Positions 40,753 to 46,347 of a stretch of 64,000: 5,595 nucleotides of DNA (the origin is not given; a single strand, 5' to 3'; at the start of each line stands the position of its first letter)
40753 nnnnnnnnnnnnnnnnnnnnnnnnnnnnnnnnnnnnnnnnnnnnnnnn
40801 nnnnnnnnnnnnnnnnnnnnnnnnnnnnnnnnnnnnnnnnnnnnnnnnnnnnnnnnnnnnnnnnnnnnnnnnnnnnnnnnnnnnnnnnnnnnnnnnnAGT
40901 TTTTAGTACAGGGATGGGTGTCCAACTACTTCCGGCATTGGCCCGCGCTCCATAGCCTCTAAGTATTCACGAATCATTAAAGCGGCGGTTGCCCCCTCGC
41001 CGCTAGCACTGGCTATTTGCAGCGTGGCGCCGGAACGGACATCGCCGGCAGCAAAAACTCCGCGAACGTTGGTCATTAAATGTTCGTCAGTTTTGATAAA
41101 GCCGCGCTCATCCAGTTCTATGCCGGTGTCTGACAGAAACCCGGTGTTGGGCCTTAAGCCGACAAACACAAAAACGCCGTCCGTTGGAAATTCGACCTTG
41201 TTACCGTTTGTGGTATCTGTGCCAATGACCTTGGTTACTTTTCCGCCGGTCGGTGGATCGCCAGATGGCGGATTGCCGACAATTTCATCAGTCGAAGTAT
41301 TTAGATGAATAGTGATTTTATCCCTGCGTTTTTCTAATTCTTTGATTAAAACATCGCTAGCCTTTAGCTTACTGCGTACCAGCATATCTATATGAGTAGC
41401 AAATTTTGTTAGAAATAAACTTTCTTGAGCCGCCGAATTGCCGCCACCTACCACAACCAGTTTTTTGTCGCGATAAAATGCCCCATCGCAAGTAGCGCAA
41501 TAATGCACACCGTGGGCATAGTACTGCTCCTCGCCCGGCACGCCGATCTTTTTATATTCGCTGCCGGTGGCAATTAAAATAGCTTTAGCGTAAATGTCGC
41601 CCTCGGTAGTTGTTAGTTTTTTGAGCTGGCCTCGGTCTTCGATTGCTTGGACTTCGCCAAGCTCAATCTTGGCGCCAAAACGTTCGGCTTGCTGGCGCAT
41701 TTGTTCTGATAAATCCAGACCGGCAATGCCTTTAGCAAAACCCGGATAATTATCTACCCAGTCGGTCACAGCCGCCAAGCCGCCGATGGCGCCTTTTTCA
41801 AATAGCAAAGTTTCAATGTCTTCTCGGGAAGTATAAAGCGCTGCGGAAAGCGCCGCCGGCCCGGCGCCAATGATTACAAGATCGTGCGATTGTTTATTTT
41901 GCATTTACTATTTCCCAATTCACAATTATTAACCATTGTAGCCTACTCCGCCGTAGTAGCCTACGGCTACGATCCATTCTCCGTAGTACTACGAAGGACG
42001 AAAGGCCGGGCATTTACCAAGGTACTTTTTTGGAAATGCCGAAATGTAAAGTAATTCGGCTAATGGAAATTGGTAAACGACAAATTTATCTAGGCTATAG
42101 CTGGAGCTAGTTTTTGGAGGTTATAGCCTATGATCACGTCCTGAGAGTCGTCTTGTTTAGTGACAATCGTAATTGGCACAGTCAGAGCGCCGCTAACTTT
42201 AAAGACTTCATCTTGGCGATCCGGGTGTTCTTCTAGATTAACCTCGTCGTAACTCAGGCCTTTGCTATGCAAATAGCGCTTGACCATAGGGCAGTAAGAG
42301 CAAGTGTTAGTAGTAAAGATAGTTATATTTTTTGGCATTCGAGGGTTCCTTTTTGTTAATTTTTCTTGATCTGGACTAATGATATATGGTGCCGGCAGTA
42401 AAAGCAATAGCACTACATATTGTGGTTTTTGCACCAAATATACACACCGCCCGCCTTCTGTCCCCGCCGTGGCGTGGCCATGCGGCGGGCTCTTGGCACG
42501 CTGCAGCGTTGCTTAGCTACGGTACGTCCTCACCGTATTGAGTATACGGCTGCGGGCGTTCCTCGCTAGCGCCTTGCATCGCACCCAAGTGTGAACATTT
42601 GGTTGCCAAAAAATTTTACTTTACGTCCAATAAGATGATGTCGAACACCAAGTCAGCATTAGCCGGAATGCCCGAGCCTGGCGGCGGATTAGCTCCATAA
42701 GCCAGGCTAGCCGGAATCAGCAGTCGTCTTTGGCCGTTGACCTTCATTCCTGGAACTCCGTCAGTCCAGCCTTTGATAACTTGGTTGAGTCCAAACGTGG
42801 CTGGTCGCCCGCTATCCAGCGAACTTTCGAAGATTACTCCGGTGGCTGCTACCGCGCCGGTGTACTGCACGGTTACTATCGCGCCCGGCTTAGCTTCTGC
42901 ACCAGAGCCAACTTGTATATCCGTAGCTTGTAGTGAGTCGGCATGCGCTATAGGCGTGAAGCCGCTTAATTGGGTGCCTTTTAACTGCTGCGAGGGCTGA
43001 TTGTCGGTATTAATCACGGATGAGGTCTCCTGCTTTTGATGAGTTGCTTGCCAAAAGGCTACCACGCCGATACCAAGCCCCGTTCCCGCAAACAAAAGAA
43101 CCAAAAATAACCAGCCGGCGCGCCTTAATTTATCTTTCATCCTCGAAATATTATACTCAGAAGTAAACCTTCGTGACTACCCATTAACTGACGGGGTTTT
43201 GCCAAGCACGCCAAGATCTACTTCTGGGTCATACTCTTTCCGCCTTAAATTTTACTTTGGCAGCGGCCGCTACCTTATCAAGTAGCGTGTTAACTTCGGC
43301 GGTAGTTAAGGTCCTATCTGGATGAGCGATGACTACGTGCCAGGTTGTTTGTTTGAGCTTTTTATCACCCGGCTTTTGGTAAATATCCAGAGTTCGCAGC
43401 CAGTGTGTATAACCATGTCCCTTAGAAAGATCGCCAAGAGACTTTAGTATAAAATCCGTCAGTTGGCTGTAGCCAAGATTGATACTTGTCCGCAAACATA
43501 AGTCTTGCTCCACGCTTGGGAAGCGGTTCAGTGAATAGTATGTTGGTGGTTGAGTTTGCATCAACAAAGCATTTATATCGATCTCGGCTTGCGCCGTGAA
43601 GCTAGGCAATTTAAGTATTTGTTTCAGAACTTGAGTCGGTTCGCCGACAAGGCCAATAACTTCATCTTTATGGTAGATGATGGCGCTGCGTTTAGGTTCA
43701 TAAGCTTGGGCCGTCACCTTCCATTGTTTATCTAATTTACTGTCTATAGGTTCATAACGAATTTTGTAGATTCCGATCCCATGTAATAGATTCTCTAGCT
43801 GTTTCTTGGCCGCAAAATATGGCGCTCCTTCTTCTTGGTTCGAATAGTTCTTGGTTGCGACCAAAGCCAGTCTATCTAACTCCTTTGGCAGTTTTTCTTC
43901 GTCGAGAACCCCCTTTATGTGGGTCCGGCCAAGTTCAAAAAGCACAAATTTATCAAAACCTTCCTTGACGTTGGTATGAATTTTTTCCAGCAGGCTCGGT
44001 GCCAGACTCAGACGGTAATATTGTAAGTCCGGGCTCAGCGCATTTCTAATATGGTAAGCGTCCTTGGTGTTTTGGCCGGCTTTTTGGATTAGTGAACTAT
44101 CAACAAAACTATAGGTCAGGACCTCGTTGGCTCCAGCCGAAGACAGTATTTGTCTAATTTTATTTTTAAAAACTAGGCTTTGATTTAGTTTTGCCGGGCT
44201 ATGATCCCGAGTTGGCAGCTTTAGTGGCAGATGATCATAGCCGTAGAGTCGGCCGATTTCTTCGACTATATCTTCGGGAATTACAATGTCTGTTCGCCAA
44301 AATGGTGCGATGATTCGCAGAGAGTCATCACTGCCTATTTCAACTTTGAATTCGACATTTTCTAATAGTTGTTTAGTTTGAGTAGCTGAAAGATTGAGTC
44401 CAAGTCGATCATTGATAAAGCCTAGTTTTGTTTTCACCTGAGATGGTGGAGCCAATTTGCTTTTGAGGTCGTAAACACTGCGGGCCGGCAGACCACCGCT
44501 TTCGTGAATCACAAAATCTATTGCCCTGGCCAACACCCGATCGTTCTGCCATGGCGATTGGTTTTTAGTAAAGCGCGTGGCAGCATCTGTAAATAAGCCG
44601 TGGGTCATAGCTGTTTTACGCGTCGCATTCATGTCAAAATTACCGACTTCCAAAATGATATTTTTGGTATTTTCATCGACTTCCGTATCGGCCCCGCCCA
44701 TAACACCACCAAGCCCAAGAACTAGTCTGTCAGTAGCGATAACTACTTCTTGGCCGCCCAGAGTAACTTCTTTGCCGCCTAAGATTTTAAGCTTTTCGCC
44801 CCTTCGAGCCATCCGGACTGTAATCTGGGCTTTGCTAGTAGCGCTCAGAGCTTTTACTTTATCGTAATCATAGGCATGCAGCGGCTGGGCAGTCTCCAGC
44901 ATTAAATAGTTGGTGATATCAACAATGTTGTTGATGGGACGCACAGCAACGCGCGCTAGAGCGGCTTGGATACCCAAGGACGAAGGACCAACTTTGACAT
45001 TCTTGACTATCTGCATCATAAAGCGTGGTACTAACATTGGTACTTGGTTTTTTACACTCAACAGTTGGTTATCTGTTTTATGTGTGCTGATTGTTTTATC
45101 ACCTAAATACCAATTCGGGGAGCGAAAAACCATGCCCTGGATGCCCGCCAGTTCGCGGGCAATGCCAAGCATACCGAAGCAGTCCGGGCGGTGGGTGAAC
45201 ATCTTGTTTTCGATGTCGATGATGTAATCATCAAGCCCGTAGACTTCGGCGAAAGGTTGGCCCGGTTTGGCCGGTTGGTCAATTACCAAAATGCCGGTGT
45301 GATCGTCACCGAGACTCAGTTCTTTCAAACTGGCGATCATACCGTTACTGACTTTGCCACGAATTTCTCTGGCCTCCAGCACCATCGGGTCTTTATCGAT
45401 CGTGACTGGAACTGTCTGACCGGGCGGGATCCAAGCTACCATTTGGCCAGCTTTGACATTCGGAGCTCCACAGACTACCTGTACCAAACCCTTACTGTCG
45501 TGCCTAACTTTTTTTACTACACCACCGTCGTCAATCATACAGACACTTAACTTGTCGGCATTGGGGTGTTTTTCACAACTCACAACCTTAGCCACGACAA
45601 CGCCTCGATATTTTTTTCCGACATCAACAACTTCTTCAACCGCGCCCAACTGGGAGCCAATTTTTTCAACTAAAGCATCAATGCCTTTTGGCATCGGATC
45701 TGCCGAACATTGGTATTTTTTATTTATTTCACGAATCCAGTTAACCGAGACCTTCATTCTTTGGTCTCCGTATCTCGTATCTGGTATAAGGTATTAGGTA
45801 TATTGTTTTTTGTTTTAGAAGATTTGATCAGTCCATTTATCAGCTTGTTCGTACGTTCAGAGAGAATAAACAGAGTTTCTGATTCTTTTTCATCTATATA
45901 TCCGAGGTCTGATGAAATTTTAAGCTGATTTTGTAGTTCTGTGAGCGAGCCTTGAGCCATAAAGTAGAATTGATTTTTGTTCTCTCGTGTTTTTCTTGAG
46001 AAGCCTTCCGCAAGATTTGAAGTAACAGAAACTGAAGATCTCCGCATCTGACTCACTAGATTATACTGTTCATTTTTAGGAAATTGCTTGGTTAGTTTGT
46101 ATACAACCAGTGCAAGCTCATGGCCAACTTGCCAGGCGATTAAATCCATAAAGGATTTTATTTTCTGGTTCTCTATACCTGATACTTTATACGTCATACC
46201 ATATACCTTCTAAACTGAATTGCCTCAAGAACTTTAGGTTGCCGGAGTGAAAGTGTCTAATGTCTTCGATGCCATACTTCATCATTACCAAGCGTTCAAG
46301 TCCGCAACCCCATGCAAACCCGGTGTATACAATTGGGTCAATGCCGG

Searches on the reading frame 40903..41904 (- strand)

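Call 85: search_protein_families(library=pfam, proteins=[window:40903-41904:-], max_evalue=1e-8)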
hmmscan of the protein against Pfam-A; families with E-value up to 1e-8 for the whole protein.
window:40903-41904:- (333 aa): 3 families
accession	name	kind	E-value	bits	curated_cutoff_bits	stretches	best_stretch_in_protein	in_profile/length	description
PF07992.20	Pyr_redox_2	-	3.2e-48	165.1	26.1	1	8-302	2-289/291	Pyridine nucleotide-disulphide oxidoreductase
PF13738.12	Pyr_redox_3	-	3.3e-25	89.4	30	1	62-287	80-305/305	Pyridine nucleotide-disulphide oxidoreductase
PF00070.33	Pyr_redox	-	3.7e-09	37.4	22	0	148-211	1-69/82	Pyridine nucleotide-disulphide oxidoreductase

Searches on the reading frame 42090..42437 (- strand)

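Call 86: search_protein_families(library=pfam, proteins=[window:42090-42437:-], max_evalue=1e-8)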
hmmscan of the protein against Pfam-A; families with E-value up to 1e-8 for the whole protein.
window:42090-42437:- (115 aa): 1 family
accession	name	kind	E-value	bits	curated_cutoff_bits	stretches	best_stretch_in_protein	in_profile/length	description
PF00462.30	Glutaredoxin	-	2e-15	57.2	22.9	1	38-91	1-54/60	Glutaredoxin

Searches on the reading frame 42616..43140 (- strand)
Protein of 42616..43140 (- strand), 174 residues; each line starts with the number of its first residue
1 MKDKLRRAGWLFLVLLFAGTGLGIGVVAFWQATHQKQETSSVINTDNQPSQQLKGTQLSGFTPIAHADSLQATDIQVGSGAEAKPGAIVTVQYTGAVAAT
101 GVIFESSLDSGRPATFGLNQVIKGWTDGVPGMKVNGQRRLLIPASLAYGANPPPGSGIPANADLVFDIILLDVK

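Call 86: search_protein_families(library=pfam, proteins=[window:42616-43140:-], max_evalue=1e-8)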
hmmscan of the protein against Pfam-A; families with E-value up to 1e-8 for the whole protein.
window:42616-43140:- (174 aa): 1 family
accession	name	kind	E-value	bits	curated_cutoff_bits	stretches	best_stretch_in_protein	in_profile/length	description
PF00254.34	FKBP_C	-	3.2e-25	88.7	21.1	1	82-170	3-93/94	FKBP-type peptidyl-prolyl cis-trans isomerase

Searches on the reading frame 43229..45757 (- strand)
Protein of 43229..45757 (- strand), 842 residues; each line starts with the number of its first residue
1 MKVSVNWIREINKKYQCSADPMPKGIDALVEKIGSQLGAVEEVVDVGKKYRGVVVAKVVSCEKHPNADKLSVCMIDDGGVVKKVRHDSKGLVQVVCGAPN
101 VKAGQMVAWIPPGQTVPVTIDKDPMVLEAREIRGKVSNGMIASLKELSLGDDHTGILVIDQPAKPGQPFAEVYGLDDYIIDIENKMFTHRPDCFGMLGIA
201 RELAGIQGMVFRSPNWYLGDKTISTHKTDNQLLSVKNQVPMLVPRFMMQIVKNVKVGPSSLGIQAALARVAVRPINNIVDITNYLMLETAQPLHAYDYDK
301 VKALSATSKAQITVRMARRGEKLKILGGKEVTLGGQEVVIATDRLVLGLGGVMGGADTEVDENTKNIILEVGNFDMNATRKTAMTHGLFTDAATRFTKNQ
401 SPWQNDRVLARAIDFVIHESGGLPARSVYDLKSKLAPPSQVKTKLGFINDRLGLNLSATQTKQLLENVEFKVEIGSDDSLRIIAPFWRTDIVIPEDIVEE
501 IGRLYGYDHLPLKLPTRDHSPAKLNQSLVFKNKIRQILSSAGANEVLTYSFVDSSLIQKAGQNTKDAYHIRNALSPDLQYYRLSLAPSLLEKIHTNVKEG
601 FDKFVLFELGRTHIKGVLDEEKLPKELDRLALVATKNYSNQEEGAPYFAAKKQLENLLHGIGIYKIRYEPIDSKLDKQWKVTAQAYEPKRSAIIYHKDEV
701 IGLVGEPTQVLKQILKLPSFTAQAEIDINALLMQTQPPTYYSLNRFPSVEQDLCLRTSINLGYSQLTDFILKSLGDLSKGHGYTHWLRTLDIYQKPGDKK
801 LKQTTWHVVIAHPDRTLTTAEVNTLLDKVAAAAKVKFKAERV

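Call 86: search_protein_families(library=pfam, proteins=[window:43229-45757:-], max_evalue=1e-8)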
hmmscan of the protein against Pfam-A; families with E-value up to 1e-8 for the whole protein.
window:43229-45757:- (842 aa): 4 families
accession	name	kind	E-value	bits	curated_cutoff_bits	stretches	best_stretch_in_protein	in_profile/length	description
PF03483.22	B3_4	-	1.7e-50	171.4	29.3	1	243-416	2-169/174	B3/4 domain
PF17759.6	tRNA_synthFbeta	-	1.3e-35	123.3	22.4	1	511-728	2-214/214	Phenylalanyl tRNA synthetase beta chain CLM domain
PF03484.21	B5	-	4e-18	65.8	28.6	1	442-507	2-67/67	tRNA synthetase B5 domain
PF01588.26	tRNA_bind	-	8e-16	58.4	27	1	53-167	1-95/96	Putative tRNA binding domain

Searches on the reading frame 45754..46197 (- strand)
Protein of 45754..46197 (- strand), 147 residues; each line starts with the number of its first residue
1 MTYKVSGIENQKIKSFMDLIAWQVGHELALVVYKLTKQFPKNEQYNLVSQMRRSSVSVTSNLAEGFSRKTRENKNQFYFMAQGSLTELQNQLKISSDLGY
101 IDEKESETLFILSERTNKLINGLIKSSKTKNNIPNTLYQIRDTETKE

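Call 86: search_protein_families(library=pfam, proteins=[window:45754-46197:-], max_evalue=1e-8)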
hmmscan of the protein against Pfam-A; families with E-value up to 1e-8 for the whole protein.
window:45754-46197:- (147 aa): 1 family
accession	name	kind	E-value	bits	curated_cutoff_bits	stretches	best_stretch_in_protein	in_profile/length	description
PF05635.17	23S_rRNA_IVP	-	2.3e-34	118.3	33.8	1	18-122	2-106/106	23S rRNA-intervening sequence protein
